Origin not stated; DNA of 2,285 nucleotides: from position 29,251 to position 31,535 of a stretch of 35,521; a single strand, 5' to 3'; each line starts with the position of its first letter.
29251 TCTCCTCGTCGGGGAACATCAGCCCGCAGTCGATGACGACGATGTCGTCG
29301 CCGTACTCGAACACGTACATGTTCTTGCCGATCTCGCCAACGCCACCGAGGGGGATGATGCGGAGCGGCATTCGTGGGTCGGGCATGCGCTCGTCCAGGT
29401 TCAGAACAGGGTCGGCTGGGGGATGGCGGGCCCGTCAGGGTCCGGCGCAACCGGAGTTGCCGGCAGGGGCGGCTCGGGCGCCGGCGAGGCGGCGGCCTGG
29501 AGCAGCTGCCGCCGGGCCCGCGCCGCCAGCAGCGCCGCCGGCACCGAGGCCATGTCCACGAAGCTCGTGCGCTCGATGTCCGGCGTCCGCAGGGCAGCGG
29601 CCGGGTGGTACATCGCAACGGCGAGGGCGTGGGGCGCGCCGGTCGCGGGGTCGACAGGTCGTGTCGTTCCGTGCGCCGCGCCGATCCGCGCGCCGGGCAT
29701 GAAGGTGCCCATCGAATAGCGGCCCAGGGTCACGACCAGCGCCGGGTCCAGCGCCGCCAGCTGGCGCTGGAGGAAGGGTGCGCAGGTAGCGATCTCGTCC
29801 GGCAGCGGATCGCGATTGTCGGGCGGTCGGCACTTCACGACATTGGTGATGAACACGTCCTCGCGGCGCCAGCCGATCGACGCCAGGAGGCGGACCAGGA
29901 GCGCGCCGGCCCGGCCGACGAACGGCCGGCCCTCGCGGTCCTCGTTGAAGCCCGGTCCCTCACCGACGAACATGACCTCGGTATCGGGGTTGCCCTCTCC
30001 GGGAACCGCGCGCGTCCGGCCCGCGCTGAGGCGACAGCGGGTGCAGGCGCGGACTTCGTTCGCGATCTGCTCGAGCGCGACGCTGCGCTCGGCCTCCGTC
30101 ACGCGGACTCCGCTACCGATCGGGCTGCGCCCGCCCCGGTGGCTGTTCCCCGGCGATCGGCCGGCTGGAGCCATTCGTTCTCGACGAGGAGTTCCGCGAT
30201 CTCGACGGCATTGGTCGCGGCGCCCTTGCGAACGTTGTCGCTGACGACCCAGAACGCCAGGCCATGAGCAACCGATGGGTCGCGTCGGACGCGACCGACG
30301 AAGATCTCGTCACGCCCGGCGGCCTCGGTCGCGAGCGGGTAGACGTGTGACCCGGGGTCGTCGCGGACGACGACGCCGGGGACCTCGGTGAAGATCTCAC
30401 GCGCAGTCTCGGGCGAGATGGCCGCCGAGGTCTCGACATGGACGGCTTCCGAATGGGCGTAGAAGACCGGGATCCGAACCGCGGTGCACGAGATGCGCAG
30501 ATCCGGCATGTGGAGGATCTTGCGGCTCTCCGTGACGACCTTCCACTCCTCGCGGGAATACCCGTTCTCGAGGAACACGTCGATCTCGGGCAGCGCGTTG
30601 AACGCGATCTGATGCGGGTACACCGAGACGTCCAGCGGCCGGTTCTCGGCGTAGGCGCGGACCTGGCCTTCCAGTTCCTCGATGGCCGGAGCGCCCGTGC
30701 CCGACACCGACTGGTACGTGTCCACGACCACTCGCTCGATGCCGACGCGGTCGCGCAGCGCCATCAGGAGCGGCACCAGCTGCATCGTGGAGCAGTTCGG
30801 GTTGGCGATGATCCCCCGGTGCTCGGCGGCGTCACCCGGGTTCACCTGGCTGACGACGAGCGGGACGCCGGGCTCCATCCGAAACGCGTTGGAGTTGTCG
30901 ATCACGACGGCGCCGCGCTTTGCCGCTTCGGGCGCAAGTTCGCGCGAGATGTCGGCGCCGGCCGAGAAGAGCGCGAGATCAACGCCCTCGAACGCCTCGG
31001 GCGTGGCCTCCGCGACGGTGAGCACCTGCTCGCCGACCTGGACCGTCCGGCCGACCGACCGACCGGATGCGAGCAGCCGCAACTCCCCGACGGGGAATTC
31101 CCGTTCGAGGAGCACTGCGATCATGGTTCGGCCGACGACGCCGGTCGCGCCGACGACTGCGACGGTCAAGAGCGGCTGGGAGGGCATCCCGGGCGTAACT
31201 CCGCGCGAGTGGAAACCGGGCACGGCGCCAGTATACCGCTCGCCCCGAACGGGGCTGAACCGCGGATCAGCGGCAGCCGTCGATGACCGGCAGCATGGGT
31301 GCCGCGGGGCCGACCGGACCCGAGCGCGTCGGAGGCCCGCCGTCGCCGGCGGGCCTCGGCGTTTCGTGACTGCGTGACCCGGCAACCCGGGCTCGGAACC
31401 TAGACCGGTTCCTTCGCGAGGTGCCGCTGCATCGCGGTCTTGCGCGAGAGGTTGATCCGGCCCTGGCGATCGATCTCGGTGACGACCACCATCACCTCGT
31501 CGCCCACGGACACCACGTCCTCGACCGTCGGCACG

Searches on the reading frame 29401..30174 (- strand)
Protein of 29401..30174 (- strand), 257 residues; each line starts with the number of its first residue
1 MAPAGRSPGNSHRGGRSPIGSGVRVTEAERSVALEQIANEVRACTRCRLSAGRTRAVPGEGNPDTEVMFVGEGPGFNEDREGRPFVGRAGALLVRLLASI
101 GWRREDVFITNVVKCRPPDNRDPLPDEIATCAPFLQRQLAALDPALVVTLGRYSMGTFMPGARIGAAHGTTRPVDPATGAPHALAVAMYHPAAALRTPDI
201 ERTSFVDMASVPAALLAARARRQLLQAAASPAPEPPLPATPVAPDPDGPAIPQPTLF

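Call 36: search_protein_families(library=pfam, proteins=[window:29401-30174:-], max_evalue=0.00001)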
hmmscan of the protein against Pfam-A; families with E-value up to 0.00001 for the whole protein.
window:29401-30174:- (257 aa): 1 family
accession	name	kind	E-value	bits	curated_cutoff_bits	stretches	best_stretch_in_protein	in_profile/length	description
PF03167.25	UDG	-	4.4e-36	124.5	24.3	1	58-201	1-128/141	Uracil DNA glycosylase superfamily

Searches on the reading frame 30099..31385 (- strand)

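Call 36: search_protein_families(library=pfam, proteins=[window:30099-31385:-], max_evalue=0.00001)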
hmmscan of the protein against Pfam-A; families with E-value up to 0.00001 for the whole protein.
window:30099-31385:- (428 aa): 2 families
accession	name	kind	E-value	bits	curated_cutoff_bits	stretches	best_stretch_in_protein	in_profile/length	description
PF02774.23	Semialdhyde_dhC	-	7.1e-51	173.4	26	1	207-387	1-184/184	Semialdehyde dehydrogenase, dimerisation domain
PF01118.30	Semialdhyde_dh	-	3e-31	108.8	26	1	74-187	1-119/121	Semialdehyde dehydrogenase, NAD binding domain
